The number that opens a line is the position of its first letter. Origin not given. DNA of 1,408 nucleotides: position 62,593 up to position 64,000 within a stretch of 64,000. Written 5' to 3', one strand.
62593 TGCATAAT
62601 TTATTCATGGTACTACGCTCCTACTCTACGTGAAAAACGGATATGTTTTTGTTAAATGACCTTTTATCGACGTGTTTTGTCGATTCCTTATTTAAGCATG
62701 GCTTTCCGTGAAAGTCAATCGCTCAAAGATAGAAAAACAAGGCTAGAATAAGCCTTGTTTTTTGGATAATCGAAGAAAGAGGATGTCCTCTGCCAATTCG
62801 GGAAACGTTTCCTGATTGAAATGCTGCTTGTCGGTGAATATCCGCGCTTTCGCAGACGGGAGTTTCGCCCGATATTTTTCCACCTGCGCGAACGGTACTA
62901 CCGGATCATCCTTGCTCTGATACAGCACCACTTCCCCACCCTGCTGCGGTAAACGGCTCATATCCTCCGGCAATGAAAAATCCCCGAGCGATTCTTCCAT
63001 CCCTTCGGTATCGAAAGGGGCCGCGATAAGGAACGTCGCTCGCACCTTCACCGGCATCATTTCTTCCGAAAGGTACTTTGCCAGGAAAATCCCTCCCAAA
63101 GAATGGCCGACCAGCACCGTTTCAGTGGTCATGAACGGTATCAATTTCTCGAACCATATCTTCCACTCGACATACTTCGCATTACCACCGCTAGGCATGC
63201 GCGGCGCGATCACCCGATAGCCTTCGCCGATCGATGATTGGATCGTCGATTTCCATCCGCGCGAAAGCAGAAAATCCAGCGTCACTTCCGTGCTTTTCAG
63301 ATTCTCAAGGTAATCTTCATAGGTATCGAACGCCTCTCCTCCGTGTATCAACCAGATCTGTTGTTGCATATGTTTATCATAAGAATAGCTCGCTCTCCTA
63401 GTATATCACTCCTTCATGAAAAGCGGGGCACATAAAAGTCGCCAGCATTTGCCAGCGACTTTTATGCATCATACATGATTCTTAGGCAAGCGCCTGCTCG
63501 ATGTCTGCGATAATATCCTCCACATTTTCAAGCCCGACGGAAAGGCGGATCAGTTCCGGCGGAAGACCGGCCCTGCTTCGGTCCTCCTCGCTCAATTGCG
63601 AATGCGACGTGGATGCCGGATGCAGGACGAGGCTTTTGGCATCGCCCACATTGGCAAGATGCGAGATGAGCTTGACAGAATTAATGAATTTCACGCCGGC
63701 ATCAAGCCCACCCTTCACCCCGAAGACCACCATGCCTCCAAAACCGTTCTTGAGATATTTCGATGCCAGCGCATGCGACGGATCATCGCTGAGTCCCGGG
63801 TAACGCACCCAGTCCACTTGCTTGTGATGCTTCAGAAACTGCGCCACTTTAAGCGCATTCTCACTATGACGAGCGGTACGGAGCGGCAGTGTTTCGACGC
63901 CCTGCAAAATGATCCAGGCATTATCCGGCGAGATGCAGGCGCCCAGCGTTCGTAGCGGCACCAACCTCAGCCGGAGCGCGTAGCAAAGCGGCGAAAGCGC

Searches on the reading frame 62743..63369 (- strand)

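Call 72: search_protein_families(library=pfam, proteins=[window:62743-63369:-], max_evalue=0.00001)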
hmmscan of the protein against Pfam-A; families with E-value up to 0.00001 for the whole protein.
window:62743-63369:- (208 aa): 2 families
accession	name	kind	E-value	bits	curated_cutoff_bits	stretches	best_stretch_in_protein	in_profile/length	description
PF06821.19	Ser_hydrolase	-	2.6e-09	37.7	22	1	39-187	15-157/172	Serine hydrolase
PF00561.26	Abhydrolase_1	-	8.2e-09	35.9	25.8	0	83-142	70-129/245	alpha/beta hydrolase fold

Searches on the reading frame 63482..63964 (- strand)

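Call 72: search_protein_families(library=pfam, proteins=[window:63482-63964:-], max_evalue=0.00001)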
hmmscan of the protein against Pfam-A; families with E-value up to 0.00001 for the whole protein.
window:63482-63964:- (160 aa): 1 family
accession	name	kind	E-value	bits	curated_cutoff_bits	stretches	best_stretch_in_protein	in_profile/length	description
PF01053.26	Cys_Met_Meta_PP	-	4.7e-55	187.1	27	1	5-159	227-380/381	Cys/Met metabolism PLP-dependent enzyme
